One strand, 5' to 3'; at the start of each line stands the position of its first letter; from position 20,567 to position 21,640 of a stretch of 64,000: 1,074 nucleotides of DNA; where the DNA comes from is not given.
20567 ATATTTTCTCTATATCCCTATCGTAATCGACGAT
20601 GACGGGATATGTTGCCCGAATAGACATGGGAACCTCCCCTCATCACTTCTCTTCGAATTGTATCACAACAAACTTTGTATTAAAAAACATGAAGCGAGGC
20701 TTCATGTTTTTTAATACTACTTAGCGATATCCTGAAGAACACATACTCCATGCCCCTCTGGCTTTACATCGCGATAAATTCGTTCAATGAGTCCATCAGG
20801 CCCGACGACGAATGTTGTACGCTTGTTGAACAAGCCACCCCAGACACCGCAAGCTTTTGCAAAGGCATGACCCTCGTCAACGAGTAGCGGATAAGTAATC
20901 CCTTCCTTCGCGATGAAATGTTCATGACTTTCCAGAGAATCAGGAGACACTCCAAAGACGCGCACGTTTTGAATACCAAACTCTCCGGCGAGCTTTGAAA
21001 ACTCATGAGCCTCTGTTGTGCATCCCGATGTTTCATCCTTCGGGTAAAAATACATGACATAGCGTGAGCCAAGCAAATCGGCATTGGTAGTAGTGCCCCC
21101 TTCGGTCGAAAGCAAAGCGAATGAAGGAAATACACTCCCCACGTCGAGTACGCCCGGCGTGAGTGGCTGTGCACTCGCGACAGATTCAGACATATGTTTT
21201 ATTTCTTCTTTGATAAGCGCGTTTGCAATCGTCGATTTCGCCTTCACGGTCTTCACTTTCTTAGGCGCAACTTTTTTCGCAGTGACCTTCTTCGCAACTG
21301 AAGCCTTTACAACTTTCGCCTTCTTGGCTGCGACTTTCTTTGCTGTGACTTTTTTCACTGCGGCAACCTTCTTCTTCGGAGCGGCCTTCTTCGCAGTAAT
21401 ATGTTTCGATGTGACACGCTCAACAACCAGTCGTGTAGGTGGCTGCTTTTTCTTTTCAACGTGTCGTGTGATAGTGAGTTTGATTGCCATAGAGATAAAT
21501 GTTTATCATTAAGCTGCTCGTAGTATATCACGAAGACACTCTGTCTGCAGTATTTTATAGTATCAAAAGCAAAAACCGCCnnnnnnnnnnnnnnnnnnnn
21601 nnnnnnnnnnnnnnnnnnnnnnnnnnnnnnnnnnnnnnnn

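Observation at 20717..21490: Histone-H1-like Lys/Ala-rich domain fused to a Bcp peroxiredoxin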

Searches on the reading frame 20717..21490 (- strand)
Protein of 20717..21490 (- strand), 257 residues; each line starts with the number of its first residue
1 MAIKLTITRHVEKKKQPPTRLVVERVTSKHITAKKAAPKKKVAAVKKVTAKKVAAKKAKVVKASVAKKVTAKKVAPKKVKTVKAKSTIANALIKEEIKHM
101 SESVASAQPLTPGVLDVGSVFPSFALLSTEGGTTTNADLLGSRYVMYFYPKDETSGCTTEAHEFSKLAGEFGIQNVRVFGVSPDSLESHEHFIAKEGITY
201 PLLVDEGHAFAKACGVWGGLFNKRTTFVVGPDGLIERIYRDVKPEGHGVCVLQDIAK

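Call 3: search_protein_families(library=pfam, proteins=[window:20717-21490:-], max_evalue=1)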
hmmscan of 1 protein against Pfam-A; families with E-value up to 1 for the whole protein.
window:20717-21490:- (257 aa): 6 families
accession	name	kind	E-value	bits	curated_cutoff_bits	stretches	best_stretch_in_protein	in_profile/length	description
PF00578.27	AhpC-TSA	-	2.1e-32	112.1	26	1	117-237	1-123/124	AhpC/TSA family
PF08534.16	Redoxin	-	1.8e-15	57.4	26.6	1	117-244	2-137/148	Redoxin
PF07643.16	DUF1598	-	0.0056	17.3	25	0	165-185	34-54/84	Protein of unknown function (DUF1598)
PF13911.12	AhpC-TSA_2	-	0.0071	17.1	27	1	169-227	7-65/114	AhpC/TSA antioxidant enzyme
PF07382.16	HC2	-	0.011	16.3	40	1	3-88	30-113/194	Histone H1-like nucleoprotein HC2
PF02630.20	SCO1-SenC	-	0.11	12.8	22.8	1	123-175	3-55/134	SCO1/SenC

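Call 4: search_protein_families(library=ncbifam, proteins=[window:20717-21490:-], max_evalue=1)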
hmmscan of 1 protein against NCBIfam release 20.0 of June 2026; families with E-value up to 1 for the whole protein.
window:20717-21490:- (257 aa): 16 families
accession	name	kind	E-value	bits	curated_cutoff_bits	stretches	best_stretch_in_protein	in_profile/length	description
NF006960.0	PRK09437.1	equivalog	4.3e-25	88.5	140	1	115-255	4-152/156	thioredoxin-dependent thiol peroxidase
NF053650.1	PerredPrxQDein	equivalog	5.5e-25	88.1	260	1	121-256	1-143/148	thioredoxin-dependent peroxiredoxin PrxQ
NF009668.0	PRK13189.1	equivalog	8.1e-12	44.8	211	1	115-238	10-142/224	peroxiredoxin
TIGR03137.1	AhpC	equivalog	2.5e-11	43.7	272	1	132-238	22-134/187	alkyl hydroperoxide reductase subunit C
NF010122.0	PRK13599.1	equivalog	1.1e-08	34.7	456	1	117-194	9-86/220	peroxiredoxin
NF040737.1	peroxi_PrxU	equivalog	1.8e-08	34.4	270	1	95-237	16-170/233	thioredoxin-dependent peroxiredoxin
NF009669.0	PRK13190.1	equivalog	1.9e-07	30.5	261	1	117-195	5-82/203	putative peroxiredoxin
NF009670.0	PRK13191.1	equivalog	3.2e-07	30.1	374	1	117-194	9-86/215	putative peroxiredoxin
NF001808.0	PRK00522.1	equivalog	6e-06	25.8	123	1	114-199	17-100/167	thiol peroxidase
NF038053.1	hist_H1_lk_Burk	equivalog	0.00022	21.5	80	1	13-87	20-129/195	histone H1-like DNA-binding protein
NF002854.0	PRK03147.1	subfamily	0.00099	19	170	1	115-239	36-156/176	thiol-disulfide oxidoreductase ResA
NF011576.0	PRK15000.1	subfamily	0.0018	18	301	1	141-191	34-84/200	peroxiredoxin C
NF041054.1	WAxxUGC_long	equivalog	0.0022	17.3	300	1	60-216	26-179/354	ResA-like WAxxUGC motif-containing protein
NF004529.0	PRK05876.1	equivalog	0.071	12.6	338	0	45-103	18-76/275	short chain dehydrogenase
NF038052.1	histone_lik_HC2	exception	0.11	12.6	135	1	5-89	17-122/201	histone H1-like DNA-binding protein Hc2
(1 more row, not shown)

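Call 6: find_homologous_proteins(query=window:20717-21490:-, max_evalue=0.00001)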
Query window:20717-21490:- (257 aa): 230 proteins with E <= 0.00001 among 8000 candidates; the best 120 are listed.
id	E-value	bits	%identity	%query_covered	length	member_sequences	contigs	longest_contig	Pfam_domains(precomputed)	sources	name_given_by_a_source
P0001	3.8e-161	552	100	100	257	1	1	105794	PF08534.17,PF00578.28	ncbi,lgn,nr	ncbi:MAG TPA: peroxiredoxin [Candidatus Paceibacterota bacterium]|nr:peroxiredoxin [Candidatus Pacei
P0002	1.6e-146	504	89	100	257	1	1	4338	PF08534.17,PF00578.28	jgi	jgi:peroxiredoxin Q/BCP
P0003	2.7e-139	481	86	100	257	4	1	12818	PF08534.17,PF07382.17,PF00578.28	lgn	-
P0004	1.2e-130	452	79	100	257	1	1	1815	PF08534.17,PF07382.17,PF00578.28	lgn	-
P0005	1.4e-119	416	74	100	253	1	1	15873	PF08534.17,PF00578.28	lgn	-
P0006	1.1e-114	400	72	100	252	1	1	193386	PF08534.17,PF00578.28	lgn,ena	-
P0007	6.3e-88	313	62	100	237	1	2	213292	PF08534.17,PF00578.28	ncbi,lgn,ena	-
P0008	1.6e-67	246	50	100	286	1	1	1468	PF08534.17,PF00578.28,PF13911.13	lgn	-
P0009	1.6e-50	190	56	57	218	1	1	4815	PF08534.17,PF00578.28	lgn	-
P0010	9.8e-50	188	55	61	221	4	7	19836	PF08534.17,PF00578.28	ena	-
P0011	2.7e-49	186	57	57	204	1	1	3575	PF08534.17,PF00578.28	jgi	jgi:peroxiredoxin Q/BCP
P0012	9.3e-48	181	58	56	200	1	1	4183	PF08534.17,PF00578.28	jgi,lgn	jgi:peroxiredoxin Q/BCP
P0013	2.0e-47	180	56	56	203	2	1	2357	PF08534.17,PF00578.28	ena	-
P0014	9.9e-47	178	56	57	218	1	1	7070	PF08534.17,PF00578.28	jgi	jgi:peroxiredoxin Q/BCP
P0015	1.4e-46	177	56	57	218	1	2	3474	PF08534.17,PF00578.28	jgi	jgi:peroxiredoxin Q/BCP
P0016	1.1e-45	174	58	55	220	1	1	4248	PF08534.17,PF00578.28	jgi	jgi:peroxiredoxin Q/BCP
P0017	1.3e-44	171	51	67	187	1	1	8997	PF08534.17,PF00578.28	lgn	-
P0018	1.9e-43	167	57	56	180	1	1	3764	PF08534.17,PF00578.28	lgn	-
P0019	1.4e-42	164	58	54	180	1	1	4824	PF08534.17,PF00578.28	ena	-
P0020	2.5e-42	163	55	56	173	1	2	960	PF08534.17,PF00578.28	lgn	-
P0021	4.3e-42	162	56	55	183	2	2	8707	PF08534.17,PF00578.28,PF13911.13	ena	-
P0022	5.7e-42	162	56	54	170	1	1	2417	PF08534.17,PF00578.28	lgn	-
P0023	6.5e-42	162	42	99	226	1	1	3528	PF08534.17,PF00578.28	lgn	-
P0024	7.6e-40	155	53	55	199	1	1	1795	PF08534.17,PF00578.28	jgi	jgi:thioredoxin-dependent peroxiredoxin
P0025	2.0e-33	134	49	56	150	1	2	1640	PF08534.17,PF00578.28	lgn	-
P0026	6.3e-32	129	45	55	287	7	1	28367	PF08534.17,PF00578.28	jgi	-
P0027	1.1e-31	128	41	77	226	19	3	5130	PF08534.17,PF00578.28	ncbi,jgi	jgi:peroxiredoxin Q/BCP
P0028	1.9e-31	128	37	88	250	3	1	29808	PF08534.17,PF07382.17,PF00578.28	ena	-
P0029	2.5e-31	127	43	52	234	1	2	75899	PF08534.17,PF00578.28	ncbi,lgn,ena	-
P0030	6.2e-31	126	44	51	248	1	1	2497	PF08534.17,PF00578.28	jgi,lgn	-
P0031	1.2e-30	125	37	74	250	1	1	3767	PF08534.17,PF07382.17,PF00578.28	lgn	-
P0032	2.8e-30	124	46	55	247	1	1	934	PF08534.17,PF00578.28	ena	-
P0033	3.2e-30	124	42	58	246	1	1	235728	PF08534.17,PF00578.28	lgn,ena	-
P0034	1.6e-29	121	37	75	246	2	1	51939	PF08534.17,PF00578.28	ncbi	-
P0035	2.3e-29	121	44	53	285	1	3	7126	PF08534.17,PF00578.28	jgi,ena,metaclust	metaclust:\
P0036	2.6e-29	121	48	55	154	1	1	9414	PF08534.17,PF00578.28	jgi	jgi:thioredoxin-dependent peroxiredoxin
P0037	4.3e-29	120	49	56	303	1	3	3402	PF08534.17,PF00578.28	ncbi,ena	-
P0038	6.4e-29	119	47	55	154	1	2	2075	PF08534.17,PF00578.28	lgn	-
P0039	6.4e-29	119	44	54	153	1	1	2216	PF08534.17,PF00578.28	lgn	-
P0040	6.8e-29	119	45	57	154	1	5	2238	PF08534.17,PF00578.28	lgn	-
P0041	6.8e-29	119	45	57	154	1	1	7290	PF08534.17,PF00578.28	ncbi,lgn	-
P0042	9.5e-29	119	46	54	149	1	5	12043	PF08534.17,PF00578.28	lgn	-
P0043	1.5e-28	118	38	79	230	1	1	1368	PF08534.17,PF00578.28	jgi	jgi:peroxiredoxin Q/BCP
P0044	1.6e-28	118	43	54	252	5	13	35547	PF08534.17,PF00578.28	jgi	jgi:peroxiredoxin Q/BCP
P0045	3.8e-28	117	37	69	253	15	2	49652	PF08534.17,PF00578.28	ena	-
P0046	4.6e-28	117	44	55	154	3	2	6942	PF08534.17,PF00578.28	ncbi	-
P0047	5.1e-28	116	37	94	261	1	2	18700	PF08534.17,PF00578.28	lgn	-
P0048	6.0e-28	116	54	45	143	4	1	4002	PF08534.17,PF00578.28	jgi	jgi:thioredoxin-dependent peroxiredoxin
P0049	6.1e-28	116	39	63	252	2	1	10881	PF08534.17,PF00578.28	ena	-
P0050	8.0e-28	116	45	55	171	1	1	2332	PF08534.17,PF00578.28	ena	-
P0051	8.6e-28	116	45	55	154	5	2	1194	PF08534.17,PF00578.28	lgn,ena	-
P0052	9.6e-28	116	46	54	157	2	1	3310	PF08534.17,PF00578.28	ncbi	-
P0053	9.7e-28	116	43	51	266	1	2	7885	PF08534.17,PF00578.28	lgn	-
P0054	1.3e-27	115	45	55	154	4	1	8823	PF08534.17,PF00578.28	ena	-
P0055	1.4e-27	115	43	54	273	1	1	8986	PF08534.17,PF00578.28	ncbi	-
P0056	1.5e-27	115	35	68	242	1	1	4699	PF08534.17,PF00578.28,PF13911.13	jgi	jgi:peroxiredoxin Q/BCP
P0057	1.9e-27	115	44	54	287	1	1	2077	PF08534.17,PF00578.28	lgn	-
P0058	1.9e-27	115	38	77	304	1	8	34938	PF08534.17,PF00578.28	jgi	jgi:peroxiredoxin Q/BCP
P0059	1.9e-27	115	44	54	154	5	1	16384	PF08534.17,PF00578.28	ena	-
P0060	2.3e-27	114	44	55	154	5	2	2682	PF08534.17,PF00578.28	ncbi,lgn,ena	-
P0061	4.0e-27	114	46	55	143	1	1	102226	PF08534.17,PF00578.28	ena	-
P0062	4.1e-27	113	46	55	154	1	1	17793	PF08534.17,PF00578.28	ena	-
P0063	4.1e-27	113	41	51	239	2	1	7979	PF08534.17,PF00578.28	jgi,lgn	jgi:peroxiredoxin Q/BCP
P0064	4.8e-27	113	45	52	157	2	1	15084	PF08534.17,PF00578.28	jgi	-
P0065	5.2e-27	113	46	55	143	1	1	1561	PF08534.17,PF00578.28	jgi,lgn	jgi:peroxiredoxin Q/BCP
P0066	6.1e-27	113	45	55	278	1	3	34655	PF08534.17,PF00578.28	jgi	jgi:thioredoxin-dependent peroxiredoxin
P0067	1.3e-26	112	44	56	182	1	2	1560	PF08534.17,PF00578.28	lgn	-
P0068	1.3e-26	112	45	52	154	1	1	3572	PF08534.17,PF00578.28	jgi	jgi:thioredoxin-dependent peroxiredoxin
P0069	1.6e-26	112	49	55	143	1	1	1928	PF08534.17,PF00578.28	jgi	jgi:thioredoxin-dependent peroxiredoxin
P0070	1.7e-26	111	44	54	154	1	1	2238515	PF08534.17,PF00578.28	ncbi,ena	-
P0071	2.0e-26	111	45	52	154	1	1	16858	PF08534.17,PF00578.28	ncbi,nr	ncbi:MAG TPA: thioredoxin-dependent thiol peroxidase [Candidatus Binatia bacterium]|nr:thioredoxin-d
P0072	2.1e-26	111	44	51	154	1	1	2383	PF08534.17,PF00578.28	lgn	-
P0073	2.2e-26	111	49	55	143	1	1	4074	PF08534.17,PF00578.28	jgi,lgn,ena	-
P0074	2.2e-26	111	45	53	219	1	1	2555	PF08534.17,PF00578.28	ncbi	-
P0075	2.4e-26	111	45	54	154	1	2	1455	PF08534.17,PF00578.28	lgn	-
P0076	3.5e-26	110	40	60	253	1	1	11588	PF08534.17,PF00578.28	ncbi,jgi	jgi:peroxiredoxin Q/BCP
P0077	6.5e-26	110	42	56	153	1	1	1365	PF08534.17,PF00578.28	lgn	-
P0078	6.6e-26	110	43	55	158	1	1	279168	PF08534.17,PF00578.28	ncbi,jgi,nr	ncbi:MAG TPA: thioredoxin-dependent thiol peroxidase [Verrucomicrobiae bacterium]|jgi:peroxiredoxin 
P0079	6.8e-26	109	39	88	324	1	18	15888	PF08534.17,PF00578.28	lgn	-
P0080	7.1e-26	109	45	54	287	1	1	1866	PF08534.17,PF00578.28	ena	-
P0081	1.0e-25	109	40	56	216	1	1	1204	PF08534.17,PF07382.17,PF00578.28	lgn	-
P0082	1.2e-25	109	43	51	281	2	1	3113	PF08534.17,PF00578.28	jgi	jgi:peroxiredoxin Q/BCP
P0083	1.9e-25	108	37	51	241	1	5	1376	PF08534.17,PF00578.28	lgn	-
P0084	2.0e-25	108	44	54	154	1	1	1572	PF08534.17,PF00578.28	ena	-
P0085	2.1e-25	108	41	56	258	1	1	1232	PF08534.17,PF00578.28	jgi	-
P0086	2.3e-25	108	46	54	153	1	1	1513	PF08534.17,PF00578.28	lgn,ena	-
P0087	2.6e-25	108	44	54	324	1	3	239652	PF08534.17,PF00578.28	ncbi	-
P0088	2.7e-25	108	42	52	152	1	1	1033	PF08534.17,PF00578.28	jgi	jgi:thioredoxin-dependent peroxiredoxin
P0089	2.9e-25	107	45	52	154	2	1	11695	PF08534.17,PF00578.28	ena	-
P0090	3.4e-25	107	46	55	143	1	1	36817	PF08534.17,PF00578.28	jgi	jgi:thioredoxin-dependent peroxiredoxin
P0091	5.2e-25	107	38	71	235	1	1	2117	PF08534.17,PF00578.28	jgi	jgi:peroxiredoxin Q/BCP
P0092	6.0e-25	106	44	52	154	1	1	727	PF08534.17,PF00578.28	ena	-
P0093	6.2e-25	106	48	52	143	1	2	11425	PF08534.17,PF00578.28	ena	-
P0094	8.3e-25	106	45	54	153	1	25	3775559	PF08534.17,PF00578.28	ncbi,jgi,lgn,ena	jgi:peroxiredoxin Q/BCP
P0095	8.8e-25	106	40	56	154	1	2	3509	PF08534.17,PF00578.28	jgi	jgi:thioredoxin-dependent peroxiredoxin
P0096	9.3e-25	106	44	54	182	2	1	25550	PF08534.17,PF00578.28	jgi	jgi:peroxiredoxin Q/BCP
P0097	1.0e-24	106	36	55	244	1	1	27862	PF08534.17,PF00578.28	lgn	-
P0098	1.3e-24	105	41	61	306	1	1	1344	PF08534.17,PF00578.28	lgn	-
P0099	1.4e-24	105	45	52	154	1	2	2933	PF08534.17,PF00578.28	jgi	jgi:thioredoxin-dependent peroxiredoxin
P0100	1.4e-24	105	43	55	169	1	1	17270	PF08534.17,PF00578.28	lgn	-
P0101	1.6e-24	105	41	56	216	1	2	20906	PF08534.17,PF00578.28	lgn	-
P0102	1.9e-24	105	37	55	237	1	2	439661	PF08534.17,PF00578.28,PF13911.13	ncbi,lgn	-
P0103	2.3e-24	105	44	52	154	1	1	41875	PF08534.17,PF00578.28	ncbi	-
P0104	2.3e-24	104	45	51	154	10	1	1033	PF08534.17,PF00578.28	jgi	jgi:peroxiredoxin Q/BCP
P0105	2.6e-24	104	43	53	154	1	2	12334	PF08534.17,PF00578.28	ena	-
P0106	2.6e-24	104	44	54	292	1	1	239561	PF08534.17,PF00578.28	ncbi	-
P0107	2.7e-24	104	37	74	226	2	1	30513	PF08534.17,PF00578.28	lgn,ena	-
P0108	2.9e-24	104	45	52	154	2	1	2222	PF08534.17,PF00578.28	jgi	jgi:peroxiredoxin Q/BCP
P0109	3.1e-24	104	42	54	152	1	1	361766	PF08534.17,PF00578.28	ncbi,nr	ncbi:MAG: thioredoxin-dependent thiol peroxidase [Archangiaceae bacterium]|nr:thioredoxin-dependent 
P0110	3.5e-24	104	45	54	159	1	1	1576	PF08534.17,PF00578.28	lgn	-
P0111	3.7e-24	104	42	52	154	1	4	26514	PF08534.17,PF00578.28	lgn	-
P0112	3.9e-24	104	45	51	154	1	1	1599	PF08534.17,PF00578.28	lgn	-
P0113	5.0e-24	103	44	55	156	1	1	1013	PF08534.17,PF00578.28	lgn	-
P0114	5.0e-24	103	44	52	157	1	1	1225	PF08534.17,PF00578.28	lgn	-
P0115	6.3e-24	103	38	61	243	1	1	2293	PF08534.17,PF00578.28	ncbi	-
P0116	6.4e-24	103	45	56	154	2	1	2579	PF08534.17,PF00578.28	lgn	-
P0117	7.5e-24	103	42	53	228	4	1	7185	PF08534.17,PF00578.28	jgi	jgi:thioredoxin-dependent peroxiredoxin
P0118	7.6e-24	103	41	54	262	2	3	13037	PF08534.17,PF00578.28,PF13911.13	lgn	-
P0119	9.5e-24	102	40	56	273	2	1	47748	PF08534.17,PF07382.17,PF00578.28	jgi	jgi:peroxiredoxin Q/BCP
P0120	1.1e-23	102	43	54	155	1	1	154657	PF08534.17,PF00578.28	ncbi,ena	-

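Call 19: list_cluster_members(proteins=[P0007, P0027, P0029, P0034, P0037, P0055, P0076, P0087, P0102, P0115])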
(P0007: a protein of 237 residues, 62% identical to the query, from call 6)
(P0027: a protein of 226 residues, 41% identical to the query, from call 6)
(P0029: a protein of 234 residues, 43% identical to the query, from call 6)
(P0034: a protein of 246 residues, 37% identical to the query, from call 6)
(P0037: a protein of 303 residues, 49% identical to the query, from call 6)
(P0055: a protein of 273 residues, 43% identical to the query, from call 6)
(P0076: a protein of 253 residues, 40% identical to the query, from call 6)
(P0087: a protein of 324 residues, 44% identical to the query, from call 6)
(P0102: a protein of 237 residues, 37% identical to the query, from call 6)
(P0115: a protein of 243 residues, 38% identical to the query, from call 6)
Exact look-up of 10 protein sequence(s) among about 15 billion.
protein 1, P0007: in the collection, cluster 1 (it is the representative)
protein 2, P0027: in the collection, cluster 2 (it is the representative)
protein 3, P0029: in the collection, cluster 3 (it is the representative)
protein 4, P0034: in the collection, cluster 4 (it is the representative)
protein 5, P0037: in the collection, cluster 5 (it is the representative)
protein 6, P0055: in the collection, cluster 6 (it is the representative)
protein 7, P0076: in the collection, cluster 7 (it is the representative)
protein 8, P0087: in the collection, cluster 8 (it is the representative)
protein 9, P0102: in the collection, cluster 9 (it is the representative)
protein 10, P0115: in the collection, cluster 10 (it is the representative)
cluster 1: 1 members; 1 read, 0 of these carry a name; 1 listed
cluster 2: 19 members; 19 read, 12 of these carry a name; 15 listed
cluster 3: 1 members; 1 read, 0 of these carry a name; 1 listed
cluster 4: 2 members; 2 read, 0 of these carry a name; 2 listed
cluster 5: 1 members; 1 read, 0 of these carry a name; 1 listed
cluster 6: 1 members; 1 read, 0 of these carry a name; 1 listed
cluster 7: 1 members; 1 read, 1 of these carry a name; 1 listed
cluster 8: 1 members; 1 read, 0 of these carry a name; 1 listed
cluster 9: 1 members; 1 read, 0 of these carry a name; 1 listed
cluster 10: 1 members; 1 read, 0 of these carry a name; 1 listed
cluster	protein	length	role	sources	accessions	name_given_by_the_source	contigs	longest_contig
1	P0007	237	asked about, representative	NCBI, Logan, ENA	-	-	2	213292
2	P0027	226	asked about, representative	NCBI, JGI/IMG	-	peroxiredoxin Q/BCP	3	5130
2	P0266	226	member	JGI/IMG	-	peroxiredoxin Q/BCP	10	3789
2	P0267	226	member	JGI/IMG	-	peroxiredoxin Q/BCP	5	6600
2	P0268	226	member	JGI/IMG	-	peroxiredoxin Q/BCP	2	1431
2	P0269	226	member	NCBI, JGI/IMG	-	peroxiredoxin Q/BCP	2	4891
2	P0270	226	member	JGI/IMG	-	peroxiredoxin Q/BCP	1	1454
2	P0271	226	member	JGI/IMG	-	peroxiredoxin Q/BCP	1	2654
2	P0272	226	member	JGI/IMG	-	peroxiredoxin Q/BCP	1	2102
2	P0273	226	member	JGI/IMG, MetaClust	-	GOS_JCVI_SCAF_1097156393712_1_gene2046622 COG1225 K03564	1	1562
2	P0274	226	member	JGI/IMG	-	peroxiredoxin Q/BCP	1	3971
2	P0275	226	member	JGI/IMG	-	peroxiredoxin Q/BCP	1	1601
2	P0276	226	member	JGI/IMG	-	peroxiredoxin Q/BCP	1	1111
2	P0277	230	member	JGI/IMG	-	-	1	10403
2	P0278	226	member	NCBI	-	-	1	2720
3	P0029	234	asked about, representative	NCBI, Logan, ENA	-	-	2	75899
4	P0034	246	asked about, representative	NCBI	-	-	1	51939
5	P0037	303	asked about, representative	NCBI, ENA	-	-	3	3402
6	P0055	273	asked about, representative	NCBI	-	-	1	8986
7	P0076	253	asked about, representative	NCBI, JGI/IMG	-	peroxiredoxin Q/BCP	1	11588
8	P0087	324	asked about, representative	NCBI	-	-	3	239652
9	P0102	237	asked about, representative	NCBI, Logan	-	-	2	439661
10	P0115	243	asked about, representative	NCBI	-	-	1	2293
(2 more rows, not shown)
